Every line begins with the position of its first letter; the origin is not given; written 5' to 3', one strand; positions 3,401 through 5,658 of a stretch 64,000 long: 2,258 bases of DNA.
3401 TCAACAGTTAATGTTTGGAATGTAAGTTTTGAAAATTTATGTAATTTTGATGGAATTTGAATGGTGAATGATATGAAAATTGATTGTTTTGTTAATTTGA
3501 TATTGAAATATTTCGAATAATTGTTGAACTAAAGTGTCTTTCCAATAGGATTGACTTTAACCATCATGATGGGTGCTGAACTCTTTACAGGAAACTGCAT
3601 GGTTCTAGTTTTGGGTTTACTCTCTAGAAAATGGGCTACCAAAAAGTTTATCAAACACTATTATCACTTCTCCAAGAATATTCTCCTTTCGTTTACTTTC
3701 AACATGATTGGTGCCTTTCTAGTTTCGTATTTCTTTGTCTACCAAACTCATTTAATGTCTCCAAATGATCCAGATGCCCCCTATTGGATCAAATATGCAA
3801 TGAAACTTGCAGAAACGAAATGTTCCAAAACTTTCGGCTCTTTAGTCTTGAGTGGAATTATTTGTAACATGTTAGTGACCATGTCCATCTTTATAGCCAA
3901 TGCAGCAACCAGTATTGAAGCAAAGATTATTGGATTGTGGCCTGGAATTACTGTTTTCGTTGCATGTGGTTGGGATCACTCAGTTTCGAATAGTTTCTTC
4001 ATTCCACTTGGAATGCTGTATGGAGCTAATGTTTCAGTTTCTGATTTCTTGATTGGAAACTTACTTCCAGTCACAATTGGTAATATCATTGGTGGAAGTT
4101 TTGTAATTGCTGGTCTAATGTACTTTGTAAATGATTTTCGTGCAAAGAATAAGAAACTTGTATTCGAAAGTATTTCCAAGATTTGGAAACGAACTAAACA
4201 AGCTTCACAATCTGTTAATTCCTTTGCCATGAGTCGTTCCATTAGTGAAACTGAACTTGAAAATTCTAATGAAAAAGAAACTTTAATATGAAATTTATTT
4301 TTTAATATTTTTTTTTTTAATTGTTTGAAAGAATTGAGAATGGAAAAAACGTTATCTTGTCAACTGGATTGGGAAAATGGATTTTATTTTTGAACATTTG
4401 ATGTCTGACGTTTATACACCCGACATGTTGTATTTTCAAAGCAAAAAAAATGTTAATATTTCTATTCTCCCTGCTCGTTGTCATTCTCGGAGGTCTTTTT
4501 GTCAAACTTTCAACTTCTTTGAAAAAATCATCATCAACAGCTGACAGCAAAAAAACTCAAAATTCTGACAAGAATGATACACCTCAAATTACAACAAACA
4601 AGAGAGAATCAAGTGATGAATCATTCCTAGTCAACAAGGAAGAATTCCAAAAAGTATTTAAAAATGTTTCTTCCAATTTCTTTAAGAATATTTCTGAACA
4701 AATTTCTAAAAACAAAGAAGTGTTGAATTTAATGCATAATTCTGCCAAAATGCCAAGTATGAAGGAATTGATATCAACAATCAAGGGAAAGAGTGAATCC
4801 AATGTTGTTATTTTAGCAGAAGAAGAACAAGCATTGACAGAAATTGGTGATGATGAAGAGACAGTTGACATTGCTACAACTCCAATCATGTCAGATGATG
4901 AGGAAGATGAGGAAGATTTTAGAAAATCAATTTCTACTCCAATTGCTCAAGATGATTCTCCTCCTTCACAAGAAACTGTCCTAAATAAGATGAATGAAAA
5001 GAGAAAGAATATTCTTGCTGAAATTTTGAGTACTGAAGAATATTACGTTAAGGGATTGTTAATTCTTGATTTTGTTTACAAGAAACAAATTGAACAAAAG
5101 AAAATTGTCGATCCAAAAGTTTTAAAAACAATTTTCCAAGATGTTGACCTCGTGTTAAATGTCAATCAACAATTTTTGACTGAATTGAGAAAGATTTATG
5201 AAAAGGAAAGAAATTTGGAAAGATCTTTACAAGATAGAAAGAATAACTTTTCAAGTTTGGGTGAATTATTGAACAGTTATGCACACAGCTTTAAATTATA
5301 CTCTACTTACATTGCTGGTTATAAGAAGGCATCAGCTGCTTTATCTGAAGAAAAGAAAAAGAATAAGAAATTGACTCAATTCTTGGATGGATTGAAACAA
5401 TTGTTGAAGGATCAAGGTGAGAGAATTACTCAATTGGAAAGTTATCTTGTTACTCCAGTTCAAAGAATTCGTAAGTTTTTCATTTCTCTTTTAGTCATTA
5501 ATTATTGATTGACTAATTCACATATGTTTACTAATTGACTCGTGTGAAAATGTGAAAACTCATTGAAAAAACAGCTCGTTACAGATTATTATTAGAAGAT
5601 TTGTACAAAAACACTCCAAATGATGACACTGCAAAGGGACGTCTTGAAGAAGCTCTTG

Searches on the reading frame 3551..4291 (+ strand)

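Call 36: search_protein_families(library=pfam, proteins=[window:3551-4291:+], max_evalue=0.01)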
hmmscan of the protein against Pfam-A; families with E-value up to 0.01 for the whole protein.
window:3551-4291:+ (246 aa): 1 family
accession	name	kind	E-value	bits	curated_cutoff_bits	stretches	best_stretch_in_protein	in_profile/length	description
PF01226.23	Form_Nir_trans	-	9e-47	159.9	34.6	1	2-192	66-240/240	Formate/nitrite transporter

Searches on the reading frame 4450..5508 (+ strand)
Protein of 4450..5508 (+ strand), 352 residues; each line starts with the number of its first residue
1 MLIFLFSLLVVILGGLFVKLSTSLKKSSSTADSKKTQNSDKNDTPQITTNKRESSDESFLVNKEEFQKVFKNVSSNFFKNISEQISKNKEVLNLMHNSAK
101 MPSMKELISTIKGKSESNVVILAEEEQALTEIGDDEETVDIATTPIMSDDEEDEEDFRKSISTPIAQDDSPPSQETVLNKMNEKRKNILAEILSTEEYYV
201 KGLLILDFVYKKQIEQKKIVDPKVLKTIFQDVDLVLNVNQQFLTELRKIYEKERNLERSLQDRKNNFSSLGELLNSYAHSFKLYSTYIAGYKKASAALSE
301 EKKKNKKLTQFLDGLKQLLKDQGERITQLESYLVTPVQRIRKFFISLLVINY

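Call 36: search_protein_families(library=pfam, proteins=[window:4450-5508:+], max_evalue=0.01)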
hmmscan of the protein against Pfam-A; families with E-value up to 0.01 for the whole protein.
window:4450-5508:+ (352 aa): 1 family
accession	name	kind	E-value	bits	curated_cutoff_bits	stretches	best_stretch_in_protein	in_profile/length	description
PF00621.25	RhoGEF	-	8.1e-25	88.5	27.6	1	188-343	1-144/180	RhoGEF domain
